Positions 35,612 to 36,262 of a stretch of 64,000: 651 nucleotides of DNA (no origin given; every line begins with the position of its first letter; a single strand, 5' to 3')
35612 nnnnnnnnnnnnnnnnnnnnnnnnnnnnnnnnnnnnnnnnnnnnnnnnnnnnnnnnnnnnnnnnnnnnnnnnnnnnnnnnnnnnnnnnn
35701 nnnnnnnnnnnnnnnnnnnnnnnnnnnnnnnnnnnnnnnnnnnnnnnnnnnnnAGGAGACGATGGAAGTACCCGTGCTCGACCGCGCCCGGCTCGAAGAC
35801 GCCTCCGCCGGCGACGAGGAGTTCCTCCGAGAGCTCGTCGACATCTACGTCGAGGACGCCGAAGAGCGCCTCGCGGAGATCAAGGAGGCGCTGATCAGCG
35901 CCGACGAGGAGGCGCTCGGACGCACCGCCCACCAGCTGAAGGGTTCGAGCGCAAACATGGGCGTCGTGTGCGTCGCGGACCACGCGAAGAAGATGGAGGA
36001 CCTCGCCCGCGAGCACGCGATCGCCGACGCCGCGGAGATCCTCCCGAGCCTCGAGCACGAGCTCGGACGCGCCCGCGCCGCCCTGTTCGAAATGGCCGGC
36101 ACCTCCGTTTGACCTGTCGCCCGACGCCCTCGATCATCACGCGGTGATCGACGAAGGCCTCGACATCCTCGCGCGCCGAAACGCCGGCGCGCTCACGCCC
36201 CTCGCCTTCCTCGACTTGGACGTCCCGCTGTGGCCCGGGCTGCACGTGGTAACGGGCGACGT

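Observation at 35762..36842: Hpt phosphotransfer protein and small RecA-like ATPase immediately downstream of the exosortase substrate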

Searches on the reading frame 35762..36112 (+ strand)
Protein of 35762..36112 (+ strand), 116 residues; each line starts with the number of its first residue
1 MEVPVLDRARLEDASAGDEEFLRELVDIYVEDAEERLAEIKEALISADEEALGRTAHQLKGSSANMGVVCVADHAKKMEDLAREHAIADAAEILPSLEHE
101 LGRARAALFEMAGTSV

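Call 5: search_protein_families(library=pfam, proteins=[window:35762-36112:+], max_evalue=0.1)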
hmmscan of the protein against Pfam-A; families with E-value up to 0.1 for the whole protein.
window:35762-36112:+ (116 aa): 2 families
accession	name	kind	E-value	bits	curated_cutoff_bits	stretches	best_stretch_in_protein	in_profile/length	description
PF01627.28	Hpt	-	9.2e-17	61.5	24.6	1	24-107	1-84/84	Hpt domain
PF03981.17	Ubiq_cyt_C_chap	-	0.037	14.6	21.5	1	6-111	24-128/140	Ubiquinol-cytochrome C chaperone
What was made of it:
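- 35762..36112 (+): Single-domain histidine phosphotransfer protein (HptB-like), phospho-acceptor His57. Pfam Hpt E 9.2e-17 (call 5).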

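Call 6: search_protein_families(library=ncbifam, proteins=[window:35762-36112:+], max_evalue=0.1)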
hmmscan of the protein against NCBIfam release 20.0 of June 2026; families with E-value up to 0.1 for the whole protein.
window:35762-36112:+ (116 aa): 9 families
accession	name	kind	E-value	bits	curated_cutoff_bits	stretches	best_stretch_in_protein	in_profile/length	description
TIGR02956.1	TMAO_torS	equivalog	8.2e-08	30.8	676.5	1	5-87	862-945/967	TMAO reductase system sensor histidine kinase/response regulator TorS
NF008543.0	PRK11466.1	equivalog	3.8e-06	25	982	1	7-80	809-883/914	TMAO reductase system sensor histidine kinase/response regulator TorS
NF008318.0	PRK11107.1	equivalog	5.3e-05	21.5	890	1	14-89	818-893/920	two-component sensor histidine kinase BarA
NF045901.1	HisKinLetSLeg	equivalog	0.00037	18.6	1650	1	16-89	807-880/906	two-component system sensor histidine kinase LetS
NF041336.1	CheA_Halo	equivalog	0.00092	18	950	1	25-83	4-70/666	chemotaxis protein CheA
NF041948.1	Phrelay_LuxU_Vib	equivalog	0.0079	16.6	140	1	22-94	21-93/110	quorum-sensing phosphorelay protein LuxU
NF008302.0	PRK11091.1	equivalog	0.016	13.4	838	1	20-86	681-747/779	aerobic respiration two-component sensor histidine kinase ArcB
TIGR01926.1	peroxid_rel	subfamily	0.024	14.4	81.8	1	29-91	36-103/178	peroxidase-related enzyme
NF011874.0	PRK15347.1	equivalog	0.027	12.5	852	1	35-93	848-904/921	two component system sensor kinase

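Call 45: find_homologous_proteins(query=window:35762-36109:+, max_evalue=0.00001)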
Query window:35762-36109:+ (116 aa): 14 proteins with E <= 0.00001 among 146 candidates.
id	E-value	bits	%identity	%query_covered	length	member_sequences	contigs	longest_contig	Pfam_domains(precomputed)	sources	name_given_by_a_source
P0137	1.9e-63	229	100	100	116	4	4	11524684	PF01627.29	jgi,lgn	jgi:HPt (histidine-containing phosphotransfer) domain-containing protein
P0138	1.2e-56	208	91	100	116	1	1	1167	PF01627.29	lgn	-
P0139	1.4e-50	188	79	100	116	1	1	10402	PF01627.29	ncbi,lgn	-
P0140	1.7e-44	169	73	100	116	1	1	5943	PF01627.29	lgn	-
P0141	3.8e-34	135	62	98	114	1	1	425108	PF01627.29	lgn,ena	-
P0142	3.8e-33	132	60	97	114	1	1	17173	PF01627.29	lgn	-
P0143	3.6e-23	100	51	94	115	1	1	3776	PF01627.29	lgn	-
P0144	2.3e-21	94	44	96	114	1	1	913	PF01627.29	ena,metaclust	metaclust:\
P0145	6.7e-21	93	47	97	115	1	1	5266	PF01627.29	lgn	-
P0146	2.5e-20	91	49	84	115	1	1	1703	PF01627.29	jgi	jgi:HPt (histidine-containing phosphotransfer) domain-containing protein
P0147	1.8e-19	88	45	94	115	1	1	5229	PF01627.29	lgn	-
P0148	9.8e-19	86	48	84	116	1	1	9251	PF01627.29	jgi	jgi:HPt (histidine-containing phosphotransfer) domain-containing protein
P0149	1.0e-18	86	46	89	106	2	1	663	PF01627.29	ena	-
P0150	1.9e-18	85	41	96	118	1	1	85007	PF01627.29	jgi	jgi:HPt (histidine-containing phosphotransfer) domain-containing protein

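Call 47: find_encoding_contigs(protein=P0142, flank=8000, max_places=2)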
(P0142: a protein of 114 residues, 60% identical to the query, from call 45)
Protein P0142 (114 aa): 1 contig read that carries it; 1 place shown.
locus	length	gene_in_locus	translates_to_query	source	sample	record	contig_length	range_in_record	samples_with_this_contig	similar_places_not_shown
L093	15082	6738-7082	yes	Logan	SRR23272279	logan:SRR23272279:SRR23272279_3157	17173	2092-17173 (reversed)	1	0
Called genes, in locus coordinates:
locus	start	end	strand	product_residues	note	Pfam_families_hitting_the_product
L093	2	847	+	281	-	?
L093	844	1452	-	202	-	PF01323:DSBA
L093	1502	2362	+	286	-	PF00149:Metallophos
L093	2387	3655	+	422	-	PF07690:MFS_1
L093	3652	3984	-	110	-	PF06127:Mpo1-like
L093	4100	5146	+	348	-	PF01075:Glyco_transf_9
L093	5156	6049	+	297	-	PF13426:PAS_9 (faint), PF00512:HisKA (weak)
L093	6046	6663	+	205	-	PF02518:HATPase_c, PF00072:Response_reg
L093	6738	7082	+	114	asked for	PF01627:Hpt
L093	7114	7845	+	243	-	-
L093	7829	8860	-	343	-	PF00762:Ferrochelatase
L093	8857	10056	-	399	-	PF00501:AMP-binding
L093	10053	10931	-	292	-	PF13378:MR_MLE_C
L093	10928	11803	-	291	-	PF01040:UbiA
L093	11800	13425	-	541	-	PF02776:TPP_enzyme_N, PF02775:TPP_enzyme_C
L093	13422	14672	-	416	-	PF00425:Chorismate_bind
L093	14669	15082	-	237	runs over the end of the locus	PF01209:Ubie_methyltran, PF13489:Methyltransf_23, PF13649:Methyltransf_25, PF13847:Methyltransf_31, PF08241:Methyltransf_11, PF08242:Methyltransf_12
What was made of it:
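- In L093 P232 occupies the position after HK-Hpt where a relay output would be expected (call 47).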

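Call 48: find_encoding_contigs(protein=P0150, flank=8000, max_places=2)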
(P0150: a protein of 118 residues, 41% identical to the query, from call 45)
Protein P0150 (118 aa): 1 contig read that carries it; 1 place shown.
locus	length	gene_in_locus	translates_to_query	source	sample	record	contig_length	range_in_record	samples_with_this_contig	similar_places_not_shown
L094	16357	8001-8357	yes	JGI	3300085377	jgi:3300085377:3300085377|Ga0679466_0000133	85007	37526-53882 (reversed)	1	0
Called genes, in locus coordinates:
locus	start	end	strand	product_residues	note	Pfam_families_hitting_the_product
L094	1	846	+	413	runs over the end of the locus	PF07690:MFS_1, PF13000:Acatn, PF03092:BT1 (weak), PF13000:Acatn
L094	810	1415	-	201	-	PF01323:DSBA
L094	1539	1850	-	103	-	-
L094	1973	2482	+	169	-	-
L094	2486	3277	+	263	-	PF02405:MlaE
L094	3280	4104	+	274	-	PF00005:ABC_tran, PF13304:AAA_21 (weak)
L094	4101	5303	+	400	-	PF02470:MlaD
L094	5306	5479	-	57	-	PF07043:DUF1328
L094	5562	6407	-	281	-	PF00753:Lactamase_B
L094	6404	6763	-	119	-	PF06127:Mpo1-like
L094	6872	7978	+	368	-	PF01075:Glyco_transf_9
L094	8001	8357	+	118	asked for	PF01627:Hpt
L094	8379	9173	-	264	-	PF02673:BacA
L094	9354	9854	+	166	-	-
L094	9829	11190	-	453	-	PF00501:AMP-binding, PF13193:AMP-binding_C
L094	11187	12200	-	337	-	PF13378:MR_MLE_C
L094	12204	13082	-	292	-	PF01040:UbiA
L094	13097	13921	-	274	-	PF00378:ECH_1, PF16113:ECH_2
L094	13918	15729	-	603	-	PF02776:TPP_enzyme_N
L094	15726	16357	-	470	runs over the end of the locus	PF00425:Chorismate_bind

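Call 49: find_encoding_contigs(protein=P0148, flank=8000, max_places=2)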
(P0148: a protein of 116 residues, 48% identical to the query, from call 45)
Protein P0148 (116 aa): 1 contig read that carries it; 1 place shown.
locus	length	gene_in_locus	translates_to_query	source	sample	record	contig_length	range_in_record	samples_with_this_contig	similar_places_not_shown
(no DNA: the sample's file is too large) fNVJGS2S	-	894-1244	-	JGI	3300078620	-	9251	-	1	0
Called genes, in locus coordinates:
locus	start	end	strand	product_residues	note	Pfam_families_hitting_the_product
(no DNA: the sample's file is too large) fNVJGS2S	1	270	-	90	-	?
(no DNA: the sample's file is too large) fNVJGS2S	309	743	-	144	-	-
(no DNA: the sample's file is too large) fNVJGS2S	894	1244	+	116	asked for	PF01627:Hpt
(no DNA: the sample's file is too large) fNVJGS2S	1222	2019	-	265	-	PF02673:BacA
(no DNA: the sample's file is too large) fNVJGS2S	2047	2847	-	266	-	PF01739:CheR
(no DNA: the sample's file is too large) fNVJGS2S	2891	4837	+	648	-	PF07676:PD40 (faint), PF25174:Beta-prop_THOC3 (weak), PF26550:Tricorn_2nd (weak), PF02897:Peptidase_S9_N, PF26549:Tricorn_N, PF05448:AXE1 (faint), PF02129:Peptidase_S15, PF00326:Peptidase_S9, +1 more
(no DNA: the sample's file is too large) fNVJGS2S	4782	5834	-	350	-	PF00762:Ferrochelatase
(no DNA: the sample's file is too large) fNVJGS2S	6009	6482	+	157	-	-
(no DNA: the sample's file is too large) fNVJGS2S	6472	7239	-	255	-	PF00226:DnaJ, PF13174:TPR_6 (faint), PF13432:TPR_16 (faint), PF13428:TPR_14 (faint), PF07719:TPR_2 (faint), PF13414:TPR_11 (faint), PF14559:TPR_19 (faint), PF13181:TPR_8 (faint)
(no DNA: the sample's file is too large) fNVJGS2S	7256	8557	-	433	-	PF00501:AMP-binding, PF13193:AMP-binding_C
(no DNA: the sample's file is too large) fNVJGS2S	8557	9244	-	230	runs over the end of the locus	?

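Call 51: search_protein_families(library=pfam, proteins=[L093:5156-6049:+, L093:6046-6663:+, L093:6738-7082:+, L093:7114-7845:+, L094:9354-9854:+, L094:8001-8357:+], max_evalue=0.01)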
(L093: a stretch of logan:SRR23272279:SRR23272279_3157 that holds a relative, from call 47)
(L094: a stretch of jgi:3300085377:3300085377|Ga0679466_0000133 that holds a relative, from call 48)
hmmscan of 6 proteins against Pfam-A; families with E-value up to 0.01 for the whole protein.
L093:5156-6049:+ (297 aa): 5 families
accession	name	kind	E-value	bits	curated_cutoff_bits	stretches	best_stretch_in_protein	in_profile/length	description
PF00512.31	HisKA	-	1.9e-06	28.3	26.9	1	144-212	2-64/66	His Kinase A (phospho-acceptor) domain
PF13426.13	PAS_9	-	1.5e-05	25.6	27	1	28-127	4-103/103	PAS domain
PF00989.32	PAS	-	2.7e-05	24.6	22.6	1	17-124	3-112/113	PAS fold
PF08448.16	PAS_4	-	0.00018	22.1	23.1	1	36-128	15-108/110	PAS fold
PF13188.13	PAS_8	-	0.0015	18.8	21.8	1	19-69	5-55/65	PAS domain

L093:6046-6663:+ (205 aa): 2 families
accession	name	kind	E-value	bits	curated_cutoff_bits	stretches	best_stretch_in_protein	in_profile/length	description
PF02518.31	HATPase_c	-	1.6e-12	48.3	26.4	1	2-67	43-110/111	Histidine kinase-, DNA gyrase B-, and HSP90-like ATPase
PF00072.30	Response_reg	-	3.1e-11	43.9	30.2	1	90-200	2-110/111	Response regulator receiver domain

L093:6738-7082:+ (114 aa): 1 family
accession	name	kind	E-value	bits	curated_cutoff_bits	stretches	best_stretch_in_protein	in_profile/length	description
PF01627.28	Hpt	-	2.9e-16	59.9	24.6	1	24-106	1-83/84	Hpt domain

L093:7114-7845:+ (243 aa): 4 families
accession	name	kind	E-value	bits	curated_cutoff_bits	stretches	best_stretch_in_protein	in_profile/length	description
PF13604.12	AAA_30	-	0.0018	18.5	27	1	39-90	20-67/191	AAA domain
PF13481.12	AAA_25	-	0.0043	17.1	27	1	32-68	26-63/195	AAA domain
PF25199.1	nSTAND_NTPase5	-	0.0049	17.1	34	1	38-73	42-78/145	Novel STAND NTPase 5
PF05729.18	NACHT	-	0.0096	16.2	26.7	0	41-69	4-32/167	NACHT domain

L094:9354-9854:+ (166 aa): 0 families

L094:8001-8357:+ (118 aa): 1 family
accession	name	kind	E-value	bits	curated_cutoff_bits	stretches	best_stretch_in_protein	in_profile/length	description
PF01627.28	Hpt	-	9.9e-18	64.6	24.6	1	28-110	1-83/84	Hpt domain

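Call 52: find_encoding_contigs(protein=P0143, flank=6000, max_places=2)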
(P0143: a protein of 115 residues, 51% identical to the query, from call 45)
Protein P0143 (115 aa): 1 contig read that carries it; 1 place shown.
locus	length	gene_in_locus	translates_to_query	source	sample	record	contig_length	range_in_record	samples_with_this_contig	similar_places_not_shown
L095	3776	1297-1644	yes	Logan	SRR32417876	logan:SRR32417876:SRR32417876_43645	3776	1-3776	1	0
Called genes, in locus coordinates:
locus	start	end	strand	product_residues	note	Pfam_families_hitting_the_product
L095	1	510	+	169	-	?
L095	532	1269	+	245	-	PF05742:TANGO2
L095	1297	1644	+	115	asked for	PF01627:Hpt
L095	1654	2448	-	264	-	PF02673:BacA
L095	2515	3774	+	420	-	?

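Call 53: find_encoding_contigs(protein=P0145, flank=6000, max_places=2)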
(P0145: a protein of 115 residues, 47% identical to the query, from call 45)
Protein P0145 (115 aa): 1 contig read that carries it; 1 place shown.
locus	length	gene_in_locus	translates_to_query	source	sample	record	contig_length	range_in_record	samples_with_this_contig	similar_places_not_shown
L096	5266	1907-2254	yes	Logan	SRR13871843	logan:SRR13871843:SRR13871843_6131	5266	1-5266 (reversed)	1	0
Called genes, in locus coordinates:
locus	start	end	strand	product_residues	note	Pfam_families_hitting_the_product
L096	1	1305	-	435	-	?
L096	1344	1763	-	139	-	-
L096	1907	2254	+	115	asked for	PF01627:Hpt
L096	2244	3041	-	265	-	PF02673:BacA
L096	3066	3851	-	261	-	PF13649:Methyltransf_25 (faint), PF01739:CheR (weak)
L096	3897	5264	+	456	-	?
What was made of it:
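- On XrtO / TIGR02921 exosortase system (as accessory components): Hpt, with or without P232, occurs without the system in L093-L096 (calls 47, 48, 52, 53).
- L096 and the P0148 contig have Hpt without XrtO or P232 (calls 48, 49, 52, 53). It also occurs without them on the short contig L096 and on the P0148 contig (calls 47-49, 52, 53).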

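Call 81: search_protein_families(library=padloc, proteins=[window:35762-36109:+], max_evalue=0.001)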
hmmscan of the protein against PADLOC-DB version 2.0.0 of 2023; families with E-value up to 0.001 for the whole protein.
window:35762-36109:+ (116 aa): 0 families
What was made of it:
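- Tried and rejected: PADLOC gave no hit for Hpt, P232 or their relatives, so a defence-system reading was dropped (call 81).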

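Call 82: predict_structure(alignment_id=A7)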
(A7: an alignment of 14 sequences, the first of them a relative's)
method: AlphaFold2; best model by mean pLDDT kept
length: 116 residues; sequences in the alignment: 14
mean_pLDDT: 90.8   pTM: 0.83
mean pLDDT of the five models: 90.8, 90.4, 90.2, 89.6, 89.2
residues with pLDDT >= 90: 84; 70-90: 25; 50-70: 6; < 50: 1
segments of 3 or more residues with pLDDT < 50: none
pLDDT, mean of each block of 10 residues (from residue 1): 70 82 92 97 97 98 92 97 96 96 93 72
secondary structure, 60 per line:
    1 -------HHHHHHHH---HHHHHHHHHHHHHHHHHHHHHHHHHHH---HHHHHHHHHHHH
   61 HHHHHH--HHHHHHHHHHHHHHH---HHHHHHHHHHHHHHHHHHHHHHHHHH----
elements in order: H8-15 H19-45 H49-66 H69-83 H87-112
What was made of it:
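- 35762..36112 (+): AF2 pLDDT 90.8, four long helices plus a short N-terminal helix (call 82).
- On Hpt domain (Pfam PF01627): It lies in helix 49-66 of the model (call 82).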

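Call 84: fold_search(model_id=the predicted structure, library=pdb)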
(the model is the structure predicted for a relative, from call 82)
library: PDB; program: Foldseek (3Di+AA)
matches with E <= 10: 514; with E <= 0.001: 1
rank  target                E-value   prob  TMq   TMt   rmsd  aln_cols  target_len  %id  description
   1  7c1i_A                1.3e-05  1.00  0.89  0.90   1.8       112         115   33  Crystal structure of histidine-containing phosphotransfer protein B (HptB) from Pseudomonas aeruginosa PAO1 (released 2020-11-04)
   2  3myf_D                1.7e-03  1.00  0.77  0.77   2.6       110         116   18  The Crystal Structure of the HPT domain from the Hpt Sensor Hybrid Histidine Kinase from Shewanella to 1.80A (released 2010-05-26)
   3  9h6e_A                2.1e-03  1.00  0.78  0.60   4.3       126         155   20  Complex of Histidine-containing phosphotransfer 1 (AHP1) and Response regulator 1 (ARR1) from A. thaliana (released 2025-03-26)
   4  4pac                  3.2e-03  1.00  0.78  0.61   4.5       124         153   22  Crystal Structure of Histidine-containing Phosphotransfer Protein AHP2 from Arabidopsis thaliana (released 2015-05-20)
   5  3myf_B                3.3e-03  1.00  0.79  0.80   2.6       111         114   18  The Crystal Structure of the HPT domain from the Hpt Sensor Hybrid Histidine Kinase from Shewanella to 1.80A (released 2010-05-26)
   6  9h6e_C                3.3e-03  1.00  0.78  0.61   4.3       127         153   18  Complex of Histidine-containing phosphotransfer 1 (AHP1) and Response regulator 1 (ARR1) from A. thaliana (released 2025-03-26)
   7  3myf_A                3.5e-03  1.00  0.76  0.76   2.6       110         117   18  The Crystal Structure of the HPT domain from the Hpt Sensor Hybrid Histidine Kinase from Shewanella to 1.80A (released 2010-05-26)
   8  1yvi_B                3.9e-03  1.00  0.80  0.69   2.0       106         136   21  X-RAY STRUCTURE OF PUTATIVE HISTIDINE-CONTAINING PHOSPHOTRANSFER PROTEIN FROM RICE, AK104879 (released 2005-02-22)
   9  1yvi_A                4.3e-03  1.00  0.77  0.65   2.8       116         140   20  X-RAY STRUCTURE OF PUTATIVE HISTIDINE-CONTAINING PHOSPHOTRANSFER PROTEIN FROM RICE, AK104879 (released 2005-02-22)
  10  1wn0_C                5.0e-03  1.00  0.79  0.68   2.6       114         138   22  Crystal Structure of Histidine-containing Phosphotransfer Protein, ZmHP2, from maize (released 2005-01-25)
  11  4euk_B                5.0e-03  1.00  0.78  0.61   4.4       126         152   20  Crystal structure (released 2013-02-20)
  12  3us6                  6.1e-03  1.00  0.78  0.63   4.3       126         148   25  Crystal Structure of Histidine-containing Phosphotransfer Protein MtHPt1 from Medicago truncatula (released 2012-01-18)
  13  1wn0_B                6.8e-03  1.00  0.78  0.74   2.3       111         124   22  Crystal Structure of Histidine-containing Phosphotransfer Protein, ZmHP2, from maize (released 2005-01-25)
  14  4g78                  7.1e-03  1.00  0.76  0.61   2.9       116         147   24  Subatomic Resolution Crystal Structure of Histidine-containing Phosphotransfer Protein MtHPt2 from Medicago truncatula (released 2013-07-24)
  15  1wn0_A                8.3e-03  1.00  0.80  0.72   2.3       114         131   23  Crystal Structure of Histidine-containing Phosphotransfer Protein, ZmHP2, from maize (released 2005-01-25)
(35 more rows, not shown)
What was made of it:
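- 35762..36112 (+): Foldseek top hit is HptB 7c1i, TM 0.89 (call 84).
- On Hpt domain (Pfam PF01627): Foldseek top hits are all Hpt proteins, with HptB 7c1i at TM 0.89 (calls 82, 84).
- Closest known: HptB. Same: It is the best structural match: 7c1i, TM 0.89, rmsd 1.8 A, 33% identity (call 84).
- The Hpt model matches HptB at TM 0.89 and 33% identity (call 84).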
